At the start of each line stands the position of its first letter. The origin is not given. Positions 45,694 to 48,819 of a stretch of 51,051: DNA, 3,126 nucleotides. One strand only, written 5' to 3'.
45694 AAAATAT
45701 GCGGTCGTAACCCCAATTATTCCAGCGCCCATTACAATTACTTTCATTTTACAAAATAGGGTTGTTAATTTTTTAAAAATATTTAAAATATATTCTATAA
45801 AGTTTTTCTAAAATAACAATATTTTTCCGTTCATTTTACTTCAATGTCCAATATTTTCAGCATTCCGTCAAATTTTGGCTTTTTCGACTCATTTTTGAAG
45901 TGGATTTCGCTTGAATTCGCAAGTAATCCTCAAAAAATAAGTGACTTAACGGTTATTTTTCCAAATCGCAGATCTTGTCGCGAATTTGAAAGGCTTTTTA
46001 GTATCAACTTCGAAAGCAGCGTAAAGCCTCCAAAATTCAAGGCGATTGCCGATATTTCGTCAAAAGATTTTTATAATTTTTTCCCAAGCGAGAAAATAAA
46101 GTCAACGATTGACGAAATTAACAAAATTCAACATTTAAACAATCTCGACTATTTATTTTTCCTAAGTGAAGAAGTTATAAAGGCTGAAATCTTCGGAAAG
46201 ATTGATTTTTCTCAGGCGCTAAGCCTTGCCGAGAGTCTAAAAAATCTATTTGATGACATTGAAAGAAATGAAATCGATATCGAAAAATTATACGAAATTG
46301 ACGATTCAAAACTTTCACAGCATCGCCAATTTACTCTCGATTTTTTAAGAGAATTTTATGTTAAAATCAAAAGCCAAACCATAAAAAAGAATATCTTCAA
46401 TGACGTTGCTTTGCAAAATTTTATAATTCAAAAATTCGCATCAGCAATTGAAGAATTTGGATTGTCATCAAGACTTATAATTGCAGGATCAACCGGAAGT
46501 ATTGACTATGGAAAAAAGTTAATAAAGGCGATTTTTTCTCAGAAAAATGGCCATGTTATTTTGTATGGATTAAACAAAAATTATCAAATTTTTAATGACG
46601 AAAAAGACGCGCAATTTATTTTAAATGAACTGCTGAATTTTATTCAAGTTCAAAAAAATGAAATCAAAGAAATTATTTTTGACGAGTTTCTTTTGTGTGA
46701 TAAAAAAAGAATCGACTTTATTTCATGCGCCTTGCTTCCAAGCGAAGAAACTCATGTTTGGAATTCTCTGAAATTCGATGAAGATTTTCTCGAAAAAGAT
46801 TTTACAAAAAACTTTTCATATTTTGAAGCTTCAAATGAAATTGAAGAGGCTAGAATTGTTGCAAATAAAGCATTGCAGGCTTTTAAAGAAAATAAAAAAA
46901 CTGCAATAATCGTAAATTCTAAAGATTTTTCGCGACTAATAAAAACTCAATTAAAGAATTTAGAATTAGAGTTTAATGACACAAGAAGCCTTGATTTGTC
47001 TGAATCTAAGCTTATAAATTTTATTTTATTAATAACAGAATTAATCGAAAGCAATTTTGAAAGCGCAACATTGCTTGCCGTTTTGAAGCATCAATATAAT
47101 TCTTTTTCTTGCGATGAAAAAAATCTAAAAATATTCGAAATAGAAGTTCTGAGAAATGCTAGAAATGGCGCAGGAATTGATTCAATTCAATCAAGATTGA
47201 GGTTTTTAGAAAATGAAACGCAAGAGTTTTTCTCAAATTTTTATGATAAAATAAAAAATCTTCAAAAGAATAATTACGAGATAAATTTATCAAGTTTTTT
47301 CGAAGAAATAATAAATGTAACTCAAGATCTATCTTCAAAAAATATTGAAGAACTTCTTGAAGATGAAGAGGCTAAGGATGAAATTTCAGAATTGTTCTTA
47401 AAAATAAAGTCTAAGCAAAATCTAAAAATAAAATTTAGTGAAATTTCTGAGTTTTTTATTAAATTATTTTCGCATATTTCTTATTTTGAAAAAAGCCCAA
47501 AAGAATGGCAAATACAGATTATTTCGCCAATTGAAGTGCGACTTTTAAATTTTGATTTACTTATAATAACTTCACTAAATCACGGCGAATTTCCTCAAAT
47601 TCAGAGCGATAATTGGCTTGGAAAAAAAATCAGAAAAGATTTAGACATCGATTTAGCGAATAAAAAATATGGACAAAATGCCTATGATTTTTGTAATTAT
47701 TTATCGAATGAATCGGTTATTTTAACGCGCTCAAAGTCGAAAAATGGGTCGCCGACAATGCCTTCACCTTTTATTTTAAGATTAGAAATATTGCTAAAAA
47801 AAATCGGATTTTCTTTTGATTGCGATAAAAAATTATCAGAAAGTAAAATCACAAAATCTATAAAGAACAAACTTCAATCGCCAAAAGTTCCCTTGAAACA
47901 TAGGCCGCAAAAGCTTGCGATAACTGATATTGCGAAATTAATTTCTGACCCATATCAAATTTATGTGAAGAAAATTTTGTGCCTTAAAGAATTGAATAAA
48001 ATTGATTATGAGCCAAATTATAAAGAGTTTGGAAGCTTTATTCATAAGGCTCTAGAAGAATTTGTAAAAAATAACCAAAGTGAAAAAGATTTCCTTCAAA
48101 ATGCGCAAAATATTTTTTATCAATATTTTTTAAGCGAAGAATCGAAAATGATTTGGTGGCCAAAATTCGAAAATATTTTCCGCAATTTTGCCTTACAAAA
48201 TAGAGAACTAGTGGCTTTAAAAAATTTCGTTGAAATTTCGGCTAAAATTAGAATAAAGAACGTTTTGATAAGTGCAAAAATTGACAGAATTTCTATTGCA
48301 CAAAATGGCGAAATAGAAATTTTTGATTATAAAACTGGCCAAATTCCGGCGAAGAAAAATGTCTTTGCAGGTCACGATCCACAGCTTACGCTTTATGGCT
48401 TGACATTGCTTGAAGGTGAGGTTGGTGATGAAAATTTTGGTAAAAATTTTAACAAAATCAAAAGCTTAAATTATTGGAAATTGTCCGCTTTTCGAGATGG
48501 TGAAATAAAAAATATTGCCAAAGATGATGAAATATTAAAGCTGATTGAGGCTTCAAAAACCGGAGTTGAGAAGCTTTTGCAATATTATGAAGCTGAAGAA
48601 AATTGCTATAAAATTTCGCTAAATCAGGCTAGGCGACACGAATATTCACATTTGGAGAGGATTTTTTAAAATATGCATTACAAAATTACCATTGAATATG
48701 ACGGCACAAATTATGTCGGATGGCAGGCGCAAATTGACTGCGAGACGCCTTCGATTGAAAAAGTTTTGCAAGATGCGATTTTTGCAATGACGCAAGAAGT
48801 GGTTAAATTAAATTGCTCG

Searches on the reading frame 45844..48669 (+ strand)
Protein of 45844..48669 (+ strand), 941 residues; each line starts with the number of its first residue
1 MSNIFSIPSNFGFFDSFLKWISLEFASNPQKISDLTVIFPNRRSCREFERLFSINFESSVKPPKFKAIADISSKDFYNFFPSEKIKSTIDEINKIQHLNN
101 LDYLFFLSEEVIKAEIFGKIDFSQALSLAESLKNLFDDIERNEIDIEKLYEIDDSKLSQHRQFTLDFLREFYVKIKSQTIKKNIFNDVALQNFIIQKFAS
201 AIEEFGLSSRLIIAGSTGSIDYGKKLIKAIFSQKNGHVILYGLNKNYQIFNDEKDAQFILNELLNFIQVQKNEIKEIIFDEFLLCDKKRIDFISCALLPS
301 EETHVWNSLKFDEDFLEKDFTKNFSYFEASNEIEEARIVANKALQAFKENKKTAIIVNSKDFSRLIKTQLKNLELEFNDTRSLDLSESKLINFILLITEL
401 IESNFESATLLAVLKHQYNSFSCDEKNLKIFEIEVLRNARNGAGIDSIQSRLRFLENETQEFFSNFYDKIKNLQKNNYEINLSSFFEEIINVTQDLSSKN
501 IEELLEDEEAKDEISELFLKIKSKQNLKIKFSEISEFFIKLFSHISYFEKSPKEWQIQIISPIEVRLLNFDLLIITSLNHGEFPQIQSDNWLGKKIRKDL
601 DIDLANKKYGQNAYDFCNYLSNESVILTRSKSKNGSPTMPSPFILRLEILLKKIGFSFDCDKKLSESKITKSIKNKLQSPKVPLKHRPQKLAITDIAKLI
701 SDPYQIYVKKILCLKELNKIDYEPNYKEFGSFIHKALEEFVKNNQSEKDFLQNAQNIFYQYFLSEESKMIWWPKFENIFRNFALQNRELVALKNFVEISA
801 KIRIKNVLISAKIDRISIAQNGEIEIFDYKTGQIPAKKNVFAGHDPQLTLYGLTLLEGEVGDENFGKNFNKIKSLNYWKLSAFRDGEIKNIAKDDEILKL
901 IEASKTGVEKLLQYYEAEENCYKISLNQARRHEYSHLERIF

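Call 47: search_protein_families(library=pfam, proteins=[window:45844-48669:+], max_evalue=0.00001)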
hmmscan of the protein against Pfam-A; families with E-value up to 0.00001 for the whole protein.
window:45844-48669:+ (941 aa): 1 family
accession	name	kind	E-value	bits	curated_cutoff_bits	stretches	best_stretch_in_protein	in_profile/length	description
PF12705.13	PDDEXK_1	-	1.5e-17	64.8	22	1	693-916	4-218/247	PD-(D/E)XK nuclease superfamily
